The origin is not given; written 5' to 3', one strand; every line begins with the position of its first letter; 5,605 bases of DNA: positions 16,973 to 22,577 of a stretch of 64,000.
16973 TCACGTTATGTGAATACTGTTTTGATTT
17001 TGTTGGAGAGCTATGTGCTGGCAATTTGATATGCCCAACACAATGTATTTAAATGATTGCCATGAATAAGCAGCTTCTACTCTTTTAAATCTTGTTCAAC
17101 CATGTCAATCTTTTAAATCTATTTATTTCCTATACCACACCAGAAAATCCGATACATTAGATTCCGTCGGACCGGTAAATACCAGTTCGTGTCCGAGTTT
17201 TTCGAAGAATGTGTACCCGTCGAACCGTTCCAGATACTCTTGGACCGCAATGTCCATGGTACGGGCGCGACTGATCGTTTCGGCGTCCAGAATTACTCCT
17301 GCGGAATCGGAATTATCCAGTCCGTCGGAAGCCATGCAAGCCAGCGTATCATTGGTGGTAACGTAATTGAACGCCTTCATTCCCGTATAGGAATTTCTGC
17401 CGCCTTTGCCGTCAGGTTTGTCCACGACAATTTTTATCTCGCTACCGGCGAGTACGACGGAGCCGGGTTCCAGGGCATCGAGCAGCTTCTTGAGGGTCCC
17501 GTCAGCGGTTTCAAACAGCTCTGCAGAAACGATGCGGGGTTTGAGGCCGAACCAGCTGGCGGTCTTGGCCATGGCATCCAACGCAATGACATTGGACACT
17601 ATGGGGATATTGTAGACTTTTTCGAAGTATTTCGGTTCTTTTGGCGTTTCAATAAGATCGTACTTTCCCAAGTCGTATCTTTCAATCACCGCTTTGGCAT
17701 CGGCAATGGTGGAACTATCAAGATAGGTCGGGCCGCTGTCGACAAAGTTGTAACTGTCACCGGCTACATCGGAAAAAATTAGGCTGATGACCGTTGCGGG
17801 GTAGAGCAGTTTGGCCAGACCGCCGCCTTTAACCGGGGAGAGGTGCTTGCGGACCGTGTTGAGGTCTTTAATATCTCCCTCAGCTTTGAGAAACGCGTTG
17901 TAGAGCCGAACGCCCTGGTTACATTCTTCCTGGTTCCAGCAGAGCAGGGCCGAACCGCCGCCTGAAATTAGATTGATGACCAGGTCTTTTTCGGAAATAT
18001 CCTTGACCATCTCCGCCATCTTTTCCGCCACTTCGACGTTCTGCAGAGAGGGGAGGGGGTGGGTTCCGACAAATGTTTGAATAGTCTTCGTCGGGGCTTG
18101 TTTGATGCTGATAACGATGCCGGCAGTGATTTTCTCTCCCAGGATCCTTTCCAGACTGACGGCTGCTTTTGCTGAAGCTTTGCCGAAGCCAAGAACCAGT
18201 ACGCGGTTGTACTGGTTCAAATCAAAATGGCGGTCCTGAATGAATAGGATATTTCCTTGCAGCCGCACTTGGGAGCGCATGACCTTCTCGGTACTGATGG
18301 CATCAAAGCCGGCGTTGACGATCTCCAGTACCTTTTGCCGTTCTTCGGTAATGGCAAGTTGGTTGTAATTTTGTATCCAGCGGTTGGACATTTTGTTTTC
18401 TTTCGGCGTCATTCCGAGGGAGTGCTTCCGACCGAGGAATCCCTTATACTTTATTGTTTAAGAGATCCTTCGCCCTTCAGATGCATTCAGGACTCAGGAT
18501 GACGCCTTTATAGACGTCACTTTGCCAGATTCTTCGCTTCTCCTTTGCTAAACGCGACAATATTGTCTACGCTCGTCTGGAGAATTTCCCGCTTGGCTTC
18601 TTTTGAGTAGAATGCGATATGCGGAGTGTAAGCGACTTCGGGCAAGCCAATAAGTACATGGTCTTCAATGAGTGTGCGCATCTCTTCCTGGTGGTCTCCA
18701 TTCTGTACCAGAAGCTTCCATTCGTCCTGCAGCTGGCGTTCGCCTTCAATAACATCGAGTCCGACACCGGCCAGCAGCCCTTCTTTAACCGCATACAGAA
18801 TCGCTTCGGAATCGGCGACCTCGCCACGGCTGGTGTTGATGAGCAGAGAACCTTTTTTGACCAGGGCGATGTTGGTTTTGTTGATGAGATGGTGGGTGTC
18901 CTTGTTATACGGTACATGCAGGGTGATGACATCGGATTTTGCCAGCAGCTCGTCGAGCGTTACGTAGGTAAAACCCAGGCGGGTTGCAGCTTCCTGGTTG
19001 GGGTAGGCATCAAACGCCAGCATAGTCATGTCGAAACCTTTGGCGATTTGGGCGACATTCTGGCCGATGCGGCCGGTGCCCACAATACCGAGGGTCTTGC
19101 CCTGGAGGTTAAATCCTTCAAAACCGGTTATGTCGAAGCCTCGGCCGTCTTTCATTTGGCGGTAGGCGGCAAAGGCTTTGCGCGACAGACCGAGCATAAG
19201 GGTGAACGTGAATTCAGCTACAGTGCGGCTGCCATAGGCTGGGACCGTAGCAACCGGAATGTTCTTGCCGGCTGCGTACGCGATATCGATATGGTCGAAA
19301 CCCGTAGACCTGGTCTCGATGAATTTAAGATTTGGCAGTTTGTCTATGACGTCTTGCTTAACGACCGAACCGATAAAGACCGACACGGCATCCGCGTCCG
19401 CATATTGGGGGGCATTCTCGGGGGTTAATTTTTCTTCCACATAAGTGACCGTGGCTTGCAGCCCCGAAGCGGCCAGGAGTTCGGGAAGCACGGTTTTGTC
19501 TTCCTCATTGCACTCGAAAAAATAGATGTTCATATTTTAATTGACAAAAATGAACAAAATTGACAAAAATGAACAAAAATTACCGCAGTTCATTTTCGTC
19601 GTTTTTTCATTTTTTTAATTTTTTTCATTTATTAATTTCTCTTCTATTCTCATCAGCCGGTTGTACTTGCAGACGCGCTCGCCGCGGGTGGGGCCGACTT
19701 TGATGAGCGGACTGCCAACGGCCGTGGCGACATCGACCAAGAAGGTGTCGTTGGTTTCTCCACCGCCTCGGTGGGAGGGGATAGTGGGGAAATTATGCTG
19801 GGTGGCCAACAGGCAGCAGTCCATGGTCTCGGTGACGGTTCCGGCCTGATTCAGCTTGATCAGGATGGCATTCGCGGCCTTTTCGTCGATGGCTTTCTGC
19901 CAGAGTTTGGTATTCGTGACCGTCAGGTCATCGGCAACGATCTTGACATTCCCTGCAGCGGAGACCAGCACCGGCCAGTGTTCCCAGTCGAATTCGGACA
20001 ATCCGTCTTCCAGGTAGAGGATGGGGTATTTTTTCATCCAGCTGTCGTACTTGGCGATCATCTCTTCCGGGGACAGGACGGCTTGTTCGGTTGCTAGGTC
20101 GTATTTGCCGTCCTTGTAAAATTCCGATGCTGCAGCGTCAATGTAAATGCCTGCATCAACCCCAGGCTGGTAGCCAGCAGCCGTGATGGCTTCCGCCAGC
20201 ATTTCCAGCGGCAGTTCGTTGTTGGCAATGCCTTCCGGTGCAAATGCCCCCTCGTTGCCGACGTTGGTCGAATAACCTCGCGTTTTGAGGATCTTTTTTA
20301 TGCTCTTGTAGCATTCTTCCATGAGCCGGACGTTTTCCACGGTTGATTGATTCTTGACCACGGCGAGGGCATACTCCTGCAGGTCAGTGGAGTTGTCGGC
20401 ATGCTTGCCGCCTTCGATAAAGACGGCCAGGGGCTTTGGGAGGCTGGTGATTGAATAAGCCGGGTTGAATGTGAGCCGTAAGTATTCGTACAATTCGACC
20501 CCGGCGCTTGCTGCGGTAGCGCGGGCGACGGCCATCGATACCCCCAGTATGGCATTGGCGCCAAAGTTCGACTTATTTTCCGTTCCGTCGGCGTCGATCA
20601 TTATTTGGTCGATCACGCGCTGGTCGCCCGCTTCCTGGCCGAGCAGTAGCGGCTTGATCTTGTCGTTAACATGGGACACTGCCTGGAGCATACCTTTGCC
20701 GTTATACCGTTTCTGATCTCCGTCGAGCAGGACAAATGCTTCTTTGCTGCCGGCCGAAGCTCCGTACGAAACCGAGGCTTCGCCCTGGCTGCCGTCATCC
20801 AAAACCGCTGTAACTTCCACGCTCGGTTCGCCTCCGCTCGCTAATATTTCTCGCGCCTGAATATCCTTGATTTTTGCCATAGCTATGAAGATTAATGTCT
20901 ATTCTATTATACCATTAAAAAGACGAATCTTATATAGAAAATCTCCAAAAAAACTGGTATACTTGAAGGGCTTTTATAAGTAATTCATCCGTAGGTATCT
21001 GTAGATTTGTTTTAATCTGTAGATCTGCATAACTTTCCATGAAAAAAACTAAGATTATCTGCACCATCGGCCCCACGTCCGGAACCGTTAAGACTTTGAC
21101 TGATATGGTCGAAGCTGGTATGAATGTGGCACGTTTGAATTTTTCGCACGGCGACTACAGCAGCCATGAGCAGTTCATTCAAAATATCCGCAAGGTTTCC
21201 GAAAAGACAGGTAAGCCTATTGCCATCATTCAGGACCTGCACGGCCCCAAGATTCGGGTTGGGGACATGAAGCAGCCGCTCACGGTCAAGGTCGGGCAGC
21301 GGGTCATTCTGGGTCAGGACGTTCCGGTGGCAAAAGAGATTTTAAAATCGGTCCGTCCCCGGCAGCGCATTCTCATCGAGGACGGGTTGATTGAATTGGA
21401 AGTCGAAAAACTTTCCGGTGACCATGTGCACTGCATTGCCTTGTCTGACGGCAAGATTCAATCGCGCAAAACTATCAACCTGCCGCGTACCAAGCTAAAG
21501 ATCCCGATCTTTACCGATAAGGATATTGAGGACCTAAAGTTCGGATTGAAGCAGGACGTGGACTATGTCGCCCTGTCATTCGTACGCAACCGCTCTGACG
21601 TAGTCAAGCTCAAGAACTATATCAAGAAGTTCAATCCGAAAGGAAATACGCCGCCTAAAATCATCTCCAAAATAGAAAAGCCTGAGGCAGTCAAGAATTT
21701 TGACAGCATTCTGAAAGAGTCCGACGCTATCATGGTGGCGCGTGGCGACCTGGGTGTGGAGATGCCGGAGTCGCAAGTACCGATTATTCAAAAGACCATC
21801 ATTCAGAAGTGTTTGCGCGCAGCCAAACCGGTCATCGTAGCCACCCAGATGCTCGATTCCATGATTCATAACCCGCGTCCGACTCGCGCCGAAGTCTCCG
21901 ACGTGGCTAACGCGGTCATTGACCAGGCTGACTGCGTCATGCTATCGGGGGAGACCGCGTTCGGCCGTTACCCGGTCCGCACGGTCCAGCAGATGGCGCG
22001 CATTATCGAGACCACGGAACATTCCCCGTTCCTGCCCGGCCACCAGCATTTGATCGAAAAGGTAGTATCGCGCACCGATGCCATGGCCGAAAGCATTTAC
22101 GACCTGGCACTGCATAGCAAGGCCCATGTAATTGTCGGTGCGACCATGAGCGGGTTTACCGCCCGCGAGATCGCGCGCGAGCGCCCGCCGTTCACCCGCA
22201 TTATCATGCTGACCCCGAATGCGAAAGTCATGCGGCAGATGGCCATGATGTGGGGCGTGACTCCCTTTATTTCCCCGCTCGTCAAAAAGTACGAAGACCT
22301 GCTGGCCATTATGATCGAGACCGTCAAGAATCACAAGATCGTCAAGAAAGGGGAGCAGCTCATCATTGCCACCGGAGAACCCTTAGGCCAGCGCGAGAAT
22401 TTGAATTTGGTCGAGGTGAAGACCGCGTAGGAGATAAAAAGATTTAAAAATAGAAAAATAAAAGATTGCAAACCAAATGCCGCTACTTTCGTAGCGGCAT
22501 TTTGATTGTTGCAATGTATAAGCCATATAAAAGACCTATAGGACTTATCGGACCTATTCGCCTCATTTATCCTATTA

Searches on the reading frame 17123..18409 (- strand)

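Call 49: search_protein_families(library=pfam, proteins=[window:17123-18409:-], max_evalue=0.0001)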
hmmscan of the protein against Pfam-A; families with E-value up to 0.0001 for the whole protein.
window:17123-18409:- (428 aa): 2 families
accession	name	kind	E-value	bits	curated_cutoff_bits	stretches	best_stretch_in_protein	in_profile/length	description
PF13660.11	DUF4147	-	3.3e-59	200.6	23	1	27-248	2-223/234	Domain of unknown function (DUF4147)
PF05161.18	MOFRL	-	9.6e-20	71.2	28.3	1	318-421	2-106/106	MOFRL family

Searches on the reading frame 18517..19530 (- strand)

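Call 49: search_protein_families(library=pfam, proteins=[window:18517-19530:-], max_evalue=0.0001)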
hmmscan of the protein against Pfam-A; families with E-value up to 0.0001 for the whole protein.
window:18517-19530:- (337 aa): 4 families
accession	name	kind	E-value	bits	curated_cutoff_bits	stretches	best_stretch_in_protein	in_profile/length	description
PF02826.25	2-Hacid_dh_C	-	2.9e-54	183.6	25.1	1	109-306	1-178/178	D-isomer specific 2-hydroxyacid dehydrogenase, NAD binding domain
PF00389.36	2-Hacid_dh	-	6.1e-27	94.4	24.6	1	25-332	16-128/134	D-isomer specific 2-hydroxyacid dehydrogenase, catalytic domain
PF03446.21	NAD_binding_2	-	2.8e-07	31.1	21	1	147-260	2-119/161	NAD binding domain of 6-phosphogluconate dehydrogenase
PF07991.19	KARI_N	-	4.6e-05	23.5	20.6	0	142-228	2-89/165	Acetohydroxy acid isomeroreductase, NADPH-binding domain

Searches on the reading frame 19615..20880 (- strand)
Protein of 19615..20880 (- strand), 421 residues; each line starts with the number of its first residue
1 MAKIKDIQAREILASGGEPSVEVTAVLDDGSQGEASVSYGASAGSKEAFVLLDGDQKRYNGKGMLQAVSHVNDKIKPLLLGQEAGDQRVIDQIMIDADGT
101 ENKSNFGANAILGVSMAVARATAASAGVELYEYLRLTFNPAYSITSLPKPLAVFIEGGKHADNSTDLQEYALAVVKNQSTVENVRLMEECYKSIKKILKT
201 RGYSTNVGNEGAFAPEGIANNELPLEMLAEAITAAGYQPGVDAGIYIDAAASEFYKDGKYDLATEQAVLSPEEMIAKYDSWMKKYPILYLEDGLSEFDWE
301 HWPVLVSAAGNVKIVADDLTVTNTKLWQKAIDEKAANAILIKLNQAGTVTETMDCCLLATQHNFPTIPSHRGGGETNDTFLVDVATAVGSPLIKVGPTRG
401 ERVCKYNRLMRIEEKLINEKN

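Call 49: search_protein_families(library=pfam, proteins=[window:19615-20877:-], max_evalue=0.0001)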
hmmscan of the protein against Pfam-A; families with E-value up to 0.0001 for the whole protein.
window:19615-20877:- (420 aa): 3 families
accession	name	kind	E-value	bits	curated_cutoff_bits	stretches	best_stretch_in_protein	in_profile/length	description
PF00113.28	Enolase_C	-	6.6e-77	259.1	21.5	1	145-417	3-283/296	Enolase, C-terminal TIM barrel domain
PF03952.21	Enolase_N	-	7.1e-49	165.8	35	1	3-133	1-131/131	Enolase, N-terminal domain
PF13378.12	MR_MLE_C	-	6.2e-05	23.2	29.4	0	281-375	67-159/219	Enolase C-terminal domain-like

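Call 105: find_encoding_contigs(protein=window:19615-20880:-, flank=2000, max_places=5)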
Protein window:19615-20880:- (421 aa): no gene with exactly this product is on record in the collection.

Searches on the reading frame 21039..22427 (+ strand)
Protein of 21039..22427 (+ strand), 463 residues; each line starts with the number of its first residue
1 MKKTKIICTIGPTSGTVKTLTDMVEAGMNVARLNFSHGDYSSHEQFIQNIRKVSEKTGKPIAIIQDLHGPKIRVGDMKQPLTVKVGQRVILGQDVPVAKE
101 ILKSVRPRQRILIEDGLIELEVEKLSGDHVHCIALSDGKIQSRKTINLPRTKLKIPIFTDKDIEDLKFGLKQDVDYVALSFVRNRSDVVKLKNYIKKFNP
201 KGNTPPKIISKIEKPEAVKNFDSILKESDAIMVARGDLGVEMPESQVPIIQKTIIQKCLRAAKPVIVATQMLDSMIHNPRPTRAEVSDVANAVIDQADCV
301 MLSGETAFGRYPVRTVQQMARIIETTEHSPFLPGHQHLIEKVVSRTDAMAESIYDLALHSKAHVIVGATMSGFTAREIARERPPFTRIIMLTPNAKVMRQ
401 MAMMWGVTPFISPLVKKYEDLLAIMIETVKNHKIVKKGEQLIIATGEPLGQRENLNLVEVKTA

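Call 49: search_protein_families(library=pfam, proteins=[window:21039-22427:+], max_evalue=0.0001)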
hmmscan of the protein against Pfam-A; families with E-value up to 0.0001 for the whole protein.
window:21039-22427:+ (463 aa): 2 families
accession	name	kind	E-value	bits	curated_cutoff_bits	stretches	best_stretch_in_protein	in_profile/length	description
PF00224.27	PK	-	4.1e-114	381.5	30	1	1-316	1-328/328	Pyruvate kinase, barrel domain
PF02887.21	PK_C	-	1.3e-26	93.3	28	1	347-460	1-113/114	Pyruvate kinase, alpha/beta domain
